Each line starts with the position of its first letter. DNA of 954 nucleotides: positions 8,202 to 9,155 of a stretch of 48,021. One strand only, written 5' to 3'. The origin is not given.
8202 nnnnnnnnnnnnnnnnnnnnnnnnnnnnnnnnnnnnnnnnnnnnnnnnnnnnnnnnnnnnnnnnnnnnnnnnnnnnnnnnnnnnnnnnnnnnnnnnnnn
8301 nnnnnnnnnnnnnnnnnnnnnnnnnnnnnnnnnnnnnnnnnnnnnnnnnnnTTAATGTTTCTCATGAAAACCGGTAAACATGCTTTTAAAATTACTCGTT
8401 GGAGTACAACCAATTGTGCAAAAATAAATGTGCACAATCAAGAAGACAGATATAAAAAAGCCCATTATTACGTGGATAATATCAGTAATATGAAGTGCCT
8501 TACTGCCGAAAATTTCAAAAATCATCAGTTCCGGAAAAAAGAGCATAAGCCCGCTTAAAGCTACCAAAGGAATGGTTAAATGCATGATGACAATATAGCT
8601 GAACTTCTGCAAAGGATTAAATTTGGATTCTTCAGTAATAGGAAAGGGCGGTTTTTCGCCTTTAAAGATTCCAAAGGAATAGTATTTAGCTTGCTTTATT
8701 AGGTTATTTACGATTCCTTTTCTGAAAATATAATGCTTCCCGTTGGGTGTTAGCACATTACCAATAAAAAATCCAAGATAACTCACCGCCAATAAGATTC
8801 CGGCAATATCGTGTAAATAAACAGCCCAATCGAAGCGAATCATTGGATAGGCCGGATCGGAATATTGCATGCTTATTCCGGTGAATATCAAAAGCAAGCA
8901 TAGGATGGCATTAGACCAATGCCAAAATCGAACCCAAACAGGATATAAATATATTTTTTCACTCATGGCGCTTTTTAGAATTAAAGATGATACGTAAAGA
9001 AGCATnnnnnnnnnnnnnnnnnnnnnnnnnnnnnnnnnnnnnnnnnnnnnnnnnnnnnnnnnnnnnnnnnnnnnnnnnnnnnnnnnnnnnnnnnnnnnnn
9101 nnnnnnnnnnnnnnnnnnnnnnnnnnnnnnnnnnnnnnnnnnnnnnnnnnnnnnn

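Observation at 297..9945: All three redox-tiered Geobacter quinol oxidases (ImcH, CbcL, CbcBA) in one 10-kb arm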

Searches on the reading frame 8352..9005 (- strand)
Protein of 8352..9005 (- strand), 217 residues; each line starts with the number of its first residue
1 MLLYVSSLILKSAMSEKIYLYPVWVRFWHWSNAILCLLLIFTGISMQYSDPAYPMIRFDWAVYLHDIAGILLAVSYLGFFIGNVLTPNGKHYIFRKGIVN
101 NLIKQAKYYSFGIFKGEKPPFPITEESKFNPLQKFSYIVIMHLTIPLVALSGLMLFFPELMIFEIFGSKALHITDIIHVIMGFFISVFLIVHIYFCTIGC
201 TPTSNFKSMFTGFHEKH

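Call 4: search_protein_families(library=pfam, proteins=[window:8352-9005:-], max_evalue=0.01)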
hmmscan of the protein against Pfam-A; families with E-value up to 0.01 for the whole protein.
window:8352-9005:- (217 aa): 1 family
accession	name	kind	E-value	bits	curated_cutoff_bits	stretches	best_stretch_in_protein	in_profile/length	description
PF01292.26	Ni_hydr_CYTB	-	4.7e-25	88.8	30.1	1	21-212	2-179/179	Prokaryotic cytochrome b561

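Call 5: search_protein_families(library=ncbifam, proteins=[window:8352-9005:-], max_evalue=0.01)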
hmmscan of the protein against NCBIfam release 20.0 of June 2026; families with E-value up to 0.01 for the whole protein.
window:8352-9005:- (217 aa): 3 families
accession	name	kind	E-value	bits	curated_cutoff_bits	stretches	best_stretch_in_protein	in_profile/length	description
NF011582.1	PRK15006.1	equivalog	1.1e-54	185.6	204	1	13-215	51-247/248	thiosulfate reductase cytochrome B subunit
TIGR01583.1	formate-DH-gamm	equivalog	3.4e-13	50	115.85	1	17-215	1-186/204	formate dehydrogenase subunit gamma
TIGR02125.1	CytB-hydogenase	equivalog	4.9e-10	39.3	121.5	1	20-215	2-209/212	Ni/Fe-hydrogenase, b-type cytochrome subunit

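Call 11: search_solved_structures(query=window:8352-9005:-, max_evalue=0.01)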
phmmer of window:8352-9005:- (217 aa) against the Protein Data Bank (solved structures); distinct sequences matched with E-value up to 0.01: 0.

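Call 42: search_protein_representatives(protein=window:8352-8966:-)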
Query: 204 residues. Proteins with E-value up to 0.001 (for the whole library): 669; up to 1e-10: 412; up to 1e-30: 78. The best 150 are listed.
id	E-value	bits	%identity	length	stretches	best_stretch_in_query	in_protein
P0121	4.8e-62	225.9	50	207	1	2-204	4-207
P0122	3.1e-59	216.7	50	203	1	1-202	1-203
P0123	4.1e-55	203.2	47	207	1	3-201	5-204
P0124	3.5e-52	193.6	46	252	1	3-201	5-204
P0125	1.8e-51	191.3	46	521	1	3-204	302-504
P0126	8.4e-49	182.6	55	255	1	2-155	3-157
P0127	1.6e-48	181.7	43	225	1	4-204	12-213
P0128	1.9e-48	181.4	42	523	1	4-203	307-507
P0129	1.5e-46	175.3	39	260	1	2-201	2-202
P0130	1.4e-45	172.0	41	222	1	5-200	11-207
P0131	8.5e-45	169.5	43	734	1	3-201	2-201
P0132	9.3e-45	169.4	43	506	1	6-204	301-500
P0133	1.1e-44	169.1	41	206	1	3-202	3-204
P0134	5.8e-44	166.8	43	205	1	6-200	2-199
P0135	7.7e-44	166.4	44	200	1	3-201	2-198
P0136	4.5e-43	163.9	41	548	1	3-203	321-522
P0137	4.9e-43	163.8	42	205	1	5-201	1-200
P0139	2.0e-42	161.7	39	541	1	5-202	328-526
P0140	4.3e-42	160.7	42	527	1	6-203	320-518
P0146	6.7e-40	153.5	41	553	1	5-204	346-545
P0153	1.1e-38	149.5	38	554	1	3-202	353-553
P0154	1.5e-38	149.1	42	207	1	3-204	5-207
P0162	4.9e-36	140.9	40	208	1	1-203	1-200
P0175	3.4e-33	131.6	37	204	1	1-203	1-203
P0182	1.1e-32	129.9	53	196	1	2-129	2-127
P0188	6.7e-32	127.4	41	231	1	1-156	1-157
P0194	1.0e-31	126.7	38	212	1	4-202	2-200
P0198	9.7e-31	123.6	32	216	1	1-204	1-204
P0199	1.2e-30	123.2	39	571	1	3-202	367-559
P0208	1.6e-29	119.6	38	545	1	3-201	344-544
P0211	5.1e-29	117.9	34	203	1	6-201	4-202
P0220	1.6e-28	116.3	36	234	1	2-204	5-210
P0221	1.7e-28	116.3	33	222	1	3-202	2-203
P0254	1.9e-26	109.5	31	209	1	1-202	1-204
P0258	2.6e-26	109.1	33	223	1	7-202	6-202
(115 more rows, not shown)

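Call 43: list_cluster_members(proteins=[P0127, P0130, P0133, P0134, P0135, P0137, P0154, P0162, P0175, P0194])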
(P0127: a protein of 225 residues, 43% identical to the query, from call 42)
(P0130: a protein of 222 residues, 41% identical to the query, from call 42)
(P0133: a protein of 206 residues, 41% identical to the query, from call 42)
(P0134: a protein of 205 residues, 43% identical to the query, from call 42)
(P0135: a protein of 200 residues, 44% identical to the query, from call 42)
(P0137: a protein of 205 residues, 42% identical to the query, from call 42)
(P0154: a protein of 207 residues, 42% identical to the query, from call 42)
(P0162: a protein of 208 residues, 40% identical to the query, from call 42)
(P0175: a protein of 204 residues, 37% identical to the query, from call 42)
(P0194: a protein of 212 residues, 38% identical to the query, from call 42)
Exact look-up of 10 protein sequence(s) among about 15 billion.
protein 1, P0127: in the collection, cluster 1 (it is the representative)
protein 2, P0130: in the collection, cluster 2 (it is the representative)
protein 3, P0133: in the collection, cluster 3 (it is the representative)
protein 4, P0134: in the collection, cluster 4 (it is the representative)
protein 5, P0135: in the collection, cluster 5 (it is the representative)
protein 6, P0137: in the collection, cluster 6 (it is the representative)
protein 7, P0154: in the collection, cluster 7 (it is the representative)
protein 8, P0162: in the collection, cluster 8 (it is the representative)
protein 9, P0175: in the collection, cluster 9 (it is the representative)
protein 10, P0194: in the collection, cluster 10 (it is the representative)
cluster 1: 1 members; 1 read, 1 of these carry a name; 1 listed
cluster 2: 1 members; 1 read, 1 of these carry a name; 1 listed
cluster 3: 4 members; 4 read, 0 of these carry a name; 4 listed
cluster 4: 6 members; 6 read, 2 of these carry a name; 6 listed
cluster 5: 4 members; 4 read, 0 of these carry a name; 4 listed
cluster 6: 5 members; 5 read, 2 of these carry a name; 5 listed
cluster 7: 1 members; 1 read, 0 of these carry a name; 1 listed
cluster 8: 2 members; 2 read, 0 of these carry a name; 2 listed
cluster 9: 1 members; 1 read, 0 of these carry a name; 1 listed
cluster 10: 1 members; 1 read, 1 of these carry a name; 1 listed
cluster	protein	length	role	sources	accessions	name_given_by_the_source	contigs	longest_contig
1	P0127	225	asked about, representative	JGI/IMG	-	thiosulfate reductase cytochrome b subunit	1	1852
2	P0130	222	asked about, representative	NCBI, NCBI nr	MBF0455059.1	MAG: cytochrome b/b6 domain-containing protein [Magnetococcales bacterium] | cytochrome b/b6 domain-containing protein [Magnetococcales bacterium]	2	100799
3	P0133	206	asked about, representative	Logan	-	-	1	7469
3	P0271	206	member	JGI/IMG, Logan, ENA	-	-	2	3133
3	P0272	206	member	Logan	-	-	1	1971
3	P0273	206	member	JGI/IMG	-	-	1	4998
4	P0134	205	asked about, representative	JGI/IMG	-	-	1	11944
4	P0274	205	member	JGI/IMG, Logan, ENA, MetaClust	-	\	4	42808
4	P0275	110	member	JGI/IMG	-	thiosulfate reductase cytochrome b subunit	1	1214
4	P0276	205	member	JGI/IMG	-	-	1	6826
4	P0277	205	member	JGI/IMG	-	-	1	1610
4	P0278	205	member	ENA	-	-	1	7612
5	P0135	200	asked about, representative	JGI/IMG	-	-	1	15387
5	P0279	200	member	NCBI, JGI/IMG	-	-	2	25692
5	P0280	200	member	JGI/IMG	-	-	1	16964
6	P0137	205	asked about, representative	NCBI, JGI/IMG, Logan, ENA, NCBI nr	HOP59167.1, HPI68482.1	MAG TPA: cytochrome b/b6 domain-containing protein [Bacteroidales bacterium] | cytochrome b/b6 domain-containing protein [Bacteroidales bacterium]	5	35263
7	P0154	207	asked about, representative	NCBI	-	-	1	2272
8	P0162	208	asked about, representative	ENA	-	-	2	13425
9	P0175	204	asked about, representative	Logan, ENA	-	-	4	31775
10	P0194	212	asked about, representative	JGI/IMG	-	thiosulfate reductase cytochrome b subunit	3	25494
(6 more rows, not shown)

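Call 46: find_homologous_proteins(query=A2, max_evalue=1e-10)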
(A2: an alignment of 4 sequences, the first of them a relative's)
Query A2 (4 sequences) (225 aa, profile of the alignment): 446 proteins with E <= 1e-10 among 8000 candidates; the best 120 are listed.
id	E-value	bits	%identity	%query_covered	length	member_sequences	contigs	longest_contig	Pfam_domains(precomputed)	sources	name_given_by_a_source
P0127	2.6e-102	359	100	100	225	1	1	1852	PF01292.27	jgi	jgi:thiosulfate reductase cytochrome b subunit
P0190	6.0e-95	335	40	88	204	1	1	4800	PF01292.27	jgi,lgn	jgi:thiosulfate reductase cytochrome b subunit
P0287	3.7e-89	316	71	90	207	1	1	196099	PF14358.12,PF01292.27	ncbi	ncbi:MAG: cytochrome b/b6 domain-containing protein [Bryobacteraceae bacterium]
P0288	1.5e-88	314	43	89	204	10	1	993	PF01292.27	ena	-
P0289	1.5e-86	307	44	89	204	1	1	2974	PF01292.27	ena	-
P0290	1.9e-86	307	43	89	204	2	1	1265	PF01292.27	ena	-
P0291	2.8e-86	306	42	89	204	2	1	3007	PF01292.27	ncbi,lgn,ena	-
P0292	3.2e-86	306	42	89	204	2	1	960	PF01292.27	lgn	-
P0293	1.1e-85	304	42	89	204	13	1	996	PF01292.27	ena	-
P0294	1.4e-85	304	64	93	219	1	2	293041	PF14358.12,PF01292.27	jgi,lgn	jgi:thiosulfate reductase cytochrome b subunit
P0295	1.7e-85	304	44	89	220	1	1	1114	PF01292.27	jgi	jgi:thiosulfate reductase cytochrome b subunit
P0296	4.2e-85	302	43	89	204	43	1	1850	PF01292.27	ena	-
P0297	2.0e-84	300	43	89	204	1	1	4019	PF01292.27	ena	-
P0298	2.3e-84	300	45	89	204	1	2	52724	PF01292.27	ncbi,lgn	-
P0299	2.7e-84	300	43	89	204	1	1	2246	PF01292.27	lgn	-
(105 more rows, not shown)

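Call 47: list_cluster_members(proteins=[P0123, P0129, P0182, P0188, P0198, P0211, P0220, P0221, P0254, P0258])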
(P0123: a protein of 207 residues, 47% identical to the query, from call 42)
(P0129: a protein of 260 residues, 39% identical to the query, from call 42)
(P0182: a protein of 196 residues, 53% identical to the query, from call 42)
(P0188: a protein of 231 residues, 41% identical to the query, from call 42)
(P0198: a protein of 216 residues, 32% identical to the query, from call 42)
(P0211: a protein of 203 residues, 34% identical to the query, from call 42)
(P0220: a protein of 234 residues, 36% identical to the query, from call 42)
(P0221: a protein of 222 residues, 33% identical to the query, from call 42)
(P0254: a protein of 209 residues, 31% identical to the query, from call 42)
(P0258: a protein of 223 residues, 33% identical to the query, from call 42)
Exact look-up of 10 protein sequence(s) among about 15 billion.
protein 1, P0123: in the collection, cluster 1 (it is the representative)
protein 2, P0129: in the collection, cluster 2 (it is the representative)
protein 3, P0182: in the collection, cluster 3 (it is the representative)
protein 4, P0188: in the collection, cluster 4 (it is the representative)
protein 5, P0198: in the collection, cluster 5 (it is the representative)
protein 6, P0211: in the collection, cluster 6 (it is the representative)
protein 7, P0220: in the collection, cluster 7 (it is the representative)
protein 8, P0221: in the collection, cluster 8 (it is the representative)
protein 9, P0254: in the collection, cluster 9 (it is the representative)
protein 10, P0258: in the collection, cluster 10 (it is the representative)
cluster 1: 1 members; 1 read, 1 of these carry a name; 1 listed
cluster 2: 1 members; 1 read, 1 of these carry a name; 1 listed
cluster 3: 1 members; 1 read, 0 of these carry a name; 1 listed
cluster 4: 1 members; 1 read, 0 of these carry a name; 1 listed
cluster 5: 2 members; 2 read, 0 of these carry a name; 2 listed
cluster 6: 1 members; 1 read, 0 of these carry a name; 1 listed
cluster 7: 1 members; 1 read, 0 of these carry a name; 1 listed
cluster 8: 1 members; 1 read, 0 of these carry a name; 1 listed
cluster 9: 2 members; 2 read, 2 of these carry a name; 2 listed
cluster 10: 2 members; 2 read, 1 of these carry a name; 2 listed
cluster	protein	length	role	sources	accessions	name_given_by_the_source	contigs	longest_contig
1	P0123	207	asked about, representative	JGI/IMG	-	thiosulfate reductase cytochrome b subunit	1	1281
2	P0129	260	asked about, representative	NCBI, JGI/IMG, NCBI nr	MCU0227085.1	MAG: cytochrome b/b6 domain-containing protein [Bryobacterales bacterium] | thiosulfate reductase cytochrome b subunit | cytochrome b/b6 domain-containing protein [Bryobacterales bacterium]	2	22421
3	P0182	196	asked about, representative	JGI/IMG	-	-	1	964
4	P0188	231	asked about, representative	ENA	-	-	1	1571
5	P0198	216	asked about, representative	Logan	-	-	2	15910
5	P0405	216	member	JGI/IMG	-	-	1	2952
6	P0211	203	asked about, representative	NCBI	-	-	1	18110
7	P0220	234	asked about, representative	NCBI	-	-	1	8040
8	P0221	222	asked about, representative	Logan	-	-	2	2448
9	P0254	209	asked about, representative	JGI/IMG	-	thiosulfate reductase cytochrome b subunit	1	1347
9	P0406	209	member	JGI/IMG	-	thiosulfate reductase cytochrome b subunit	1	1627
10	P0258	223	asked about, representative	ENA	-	-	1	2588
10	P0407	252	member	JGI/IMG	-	thiosulfate reductase cytochrome b subunit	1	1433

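Call 49: list_cluster_members(proteins=[P0125, P0128, P0131, P0132, P0136, P0139, P0140, P0146, P0153, P0199])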
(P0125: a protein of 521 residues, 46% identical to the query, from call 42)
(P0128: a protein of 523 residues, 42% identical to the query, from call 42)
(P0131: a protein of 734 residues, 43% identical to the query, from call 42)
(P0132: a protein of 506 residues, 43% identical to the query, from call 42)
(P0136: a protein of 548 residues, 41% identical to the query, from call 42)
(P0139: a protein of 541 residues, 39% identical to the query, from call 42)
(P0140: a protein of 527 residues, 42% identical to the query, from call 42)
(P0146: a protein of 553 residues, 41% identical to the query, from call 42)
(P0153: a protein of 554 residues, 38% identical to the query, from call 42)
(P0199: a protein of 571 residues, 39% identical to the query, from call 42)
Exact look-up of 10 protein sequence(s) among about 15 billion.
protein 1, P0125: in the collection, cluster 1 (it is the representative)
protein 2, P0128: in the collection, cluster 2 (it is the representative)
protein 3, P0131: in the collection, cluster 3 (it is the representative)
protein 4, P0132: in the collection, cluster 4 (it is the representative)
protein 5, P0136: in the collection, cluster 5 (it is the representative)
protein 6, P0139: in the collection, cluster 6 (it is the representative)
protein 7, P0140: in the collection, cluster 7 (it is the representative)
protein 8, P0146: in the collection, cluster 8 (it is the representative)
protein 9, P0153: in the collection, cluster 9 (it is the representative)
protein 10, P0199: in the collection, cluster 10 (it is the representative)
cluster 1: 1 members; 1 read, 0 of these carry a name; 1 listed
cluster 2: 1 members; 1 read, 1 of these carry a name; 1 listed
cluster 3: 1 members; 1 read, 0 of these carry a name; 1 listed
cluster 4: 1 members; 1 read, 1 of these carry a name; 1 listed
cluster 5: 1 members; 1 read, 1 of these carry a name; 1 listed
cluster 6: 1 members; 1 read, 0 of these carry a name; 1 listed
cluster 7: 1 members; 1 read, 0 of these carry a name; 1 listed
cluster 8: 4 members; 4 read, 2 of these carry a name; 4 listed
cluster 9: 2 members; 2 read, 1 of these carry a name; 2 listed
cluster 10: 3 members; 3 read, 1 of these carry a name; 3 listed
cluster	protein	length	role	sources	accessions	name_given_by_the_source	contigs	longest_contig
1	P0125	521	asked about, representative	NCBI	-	-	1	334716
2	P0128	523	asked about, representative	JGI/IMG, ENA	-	thiosulfate reductase cytochrome b subunit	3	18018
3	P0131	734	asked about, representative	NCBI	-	-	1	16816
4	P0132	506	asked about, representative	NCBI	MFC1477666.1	cytochrome b/b6 domain-containing protein [candidate division KSB1 bacterium]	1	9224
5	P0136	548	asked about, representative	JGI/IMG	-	thiosulfate reductase cytochrome b subunit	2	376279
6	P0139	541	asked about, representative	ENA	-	-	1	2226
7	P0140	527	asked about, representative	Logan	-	-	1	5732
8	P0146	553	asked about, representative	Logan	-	-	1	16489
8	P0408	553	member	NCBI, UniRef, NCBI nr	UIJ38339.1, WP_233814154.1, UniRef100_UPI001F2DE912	thiosulfate reductase cytochrome B subunit [Desulfobaculum bizertense] | thiosulfate reductase cytochrome B subunit n=1 Tax=Desulfobaculum bizertense TaxID=376490 ...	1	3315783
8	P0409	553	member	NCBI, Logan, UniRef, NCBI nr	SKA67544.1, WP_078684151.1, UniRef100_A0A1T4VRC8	thiosulfate reductase cytochrome B subunit [Desulfobaculum bizertense] | Thiosulfate reductase cytochrome b subunit n=1 Tax=Desulfobaculum bizertense DSM 18034 ...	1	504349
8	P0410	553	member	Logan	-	-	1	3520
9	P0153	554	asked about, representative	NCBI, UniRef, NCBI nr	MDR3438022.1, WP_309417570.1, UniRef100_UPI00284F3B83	cytochrome b/b6 domain-containing protein [Telmatospirillum sp.] | cytochrome b/b6 domain-containing protein n=1 Tax=Telmatospirillum sp. TaxID=2079197 ...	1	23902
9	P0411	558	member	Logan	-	-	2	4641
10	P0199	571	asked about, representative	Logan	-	-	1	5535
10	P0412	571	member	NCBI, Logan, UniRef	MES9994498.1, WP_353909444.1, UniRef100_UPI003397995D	cytochrome b/b6 domain-containing protein [Desulfovibrio aminophilus] | cytochrome b/b6 domain-containing protein n=1 Tax=Desulfovibrio aminophilus TaxID=81425 ...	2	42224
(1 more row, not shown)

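Call 55: search_protein_families(library=ncbifam, proteins=[P0220, P0121, P0136, P0208], max_evalue=0.00001)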
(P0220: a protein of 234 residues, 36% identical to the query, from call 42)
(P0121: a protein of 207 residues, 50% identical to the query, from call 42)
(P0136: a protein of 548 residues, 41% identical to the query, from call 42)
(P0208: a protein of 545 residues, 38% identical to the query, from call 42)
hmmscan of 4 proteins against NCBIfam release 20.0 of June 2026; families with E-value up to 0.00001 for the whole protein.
P0220 (234 aa): 4 families
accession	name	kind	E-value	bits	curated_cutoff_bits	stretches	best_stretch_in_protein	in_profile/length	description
NF011582.1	PRK15006.1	equivalog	5.7e-35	121.1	204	1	3-206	51-245/248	thiosulfate reductase cytochrome B subunit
TIGR02125.1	CytB-hydogenase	equivalog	1.8e-19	70.1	121.5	1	13-208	5-209/212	Ni/Fe-hydrogenase, b-type cytochrome subunit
TIGR01583.1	formate-DH-gamm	equivalog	5e-08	33.2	115.85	1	12-209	6-187/204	formate dehydrogenase subunit gamma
NF007924.0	PRK10639.1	equivalog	3.6e-07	30.1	341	0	5-73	4-75/211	formate dehydrogenase cytochrome b556 subunit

P0121 (207 aa): 3 families
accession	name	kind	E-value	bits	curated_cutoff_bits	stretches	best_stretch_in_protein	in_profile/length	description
NF011582.1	PRK15006.1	equivalog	2.3e-45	155.1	204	1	4-205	53-247/248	thiosulfate reductase cytochrome B subunit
TIGR02125.1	CytB-hydogenase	equivalog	3.6e-10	39.7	121.5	1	9-205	2-209/212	Ni/Fe-hydrogenase, b-type cytochrome subunit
TIGR01583.1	formate-DH-gamm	equivalog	1.9e-07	31.2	115.85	1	6-205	1-186/204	formate dehydrogenase subunit gamma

P0136 (548 aa): 3 families
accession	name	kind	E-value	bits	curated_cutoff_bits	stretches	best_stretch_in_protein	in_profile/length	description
NF011582.1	PRK15006.1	equivalog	9.5e-62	208.8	204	1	292-520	25-246/248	thiosulfate reductase cytochrome B subunit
TIGR01583.1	formate-DH-gamm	equivalog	1.6e-12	47.8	115.85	1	330-522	9-187/204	formate dehydrogenase subunit gamma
TIGR02125.1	CytB-hydogenase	equivalog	1.1e-09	38.2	121.5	1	325-519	2-207/212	Ni/Fe-hydrogenase, b-type cytochrome subunit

P0208 (545 aa): 5 families
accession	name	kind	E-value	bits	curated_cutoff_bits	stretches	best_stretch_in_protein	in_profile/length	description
NF011582.1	PRK15006.1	equivalog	7e-36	124.1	204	1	302-543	18-245/248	thiosulfate reductase cytochrome B subunit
TIGR02125.1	CytB-hydogenase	equivalog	3.1e-17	62.8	121.5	1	351-543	5-207/212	Ni/Fe-hydrogenase, b-type cytochrome subunit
TIGR01583.1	formate-DH-gamm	equivalog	9.6e-13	48.6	115.85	1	353-530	9-173/204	formate dehydrogenase subunit gamma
TIGR03146.1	cyt_nit_nrfB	equivalog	4.1e-09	36.9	166.6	0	29-120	12-97/145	cytochrome c nitrite reductase pentaheme subunit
NF008659.0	PRK11659.1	equivalog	2.1e-08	34.1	184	0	29-119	47-122/188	cytochrome c nitrite reductase pentaheme subunit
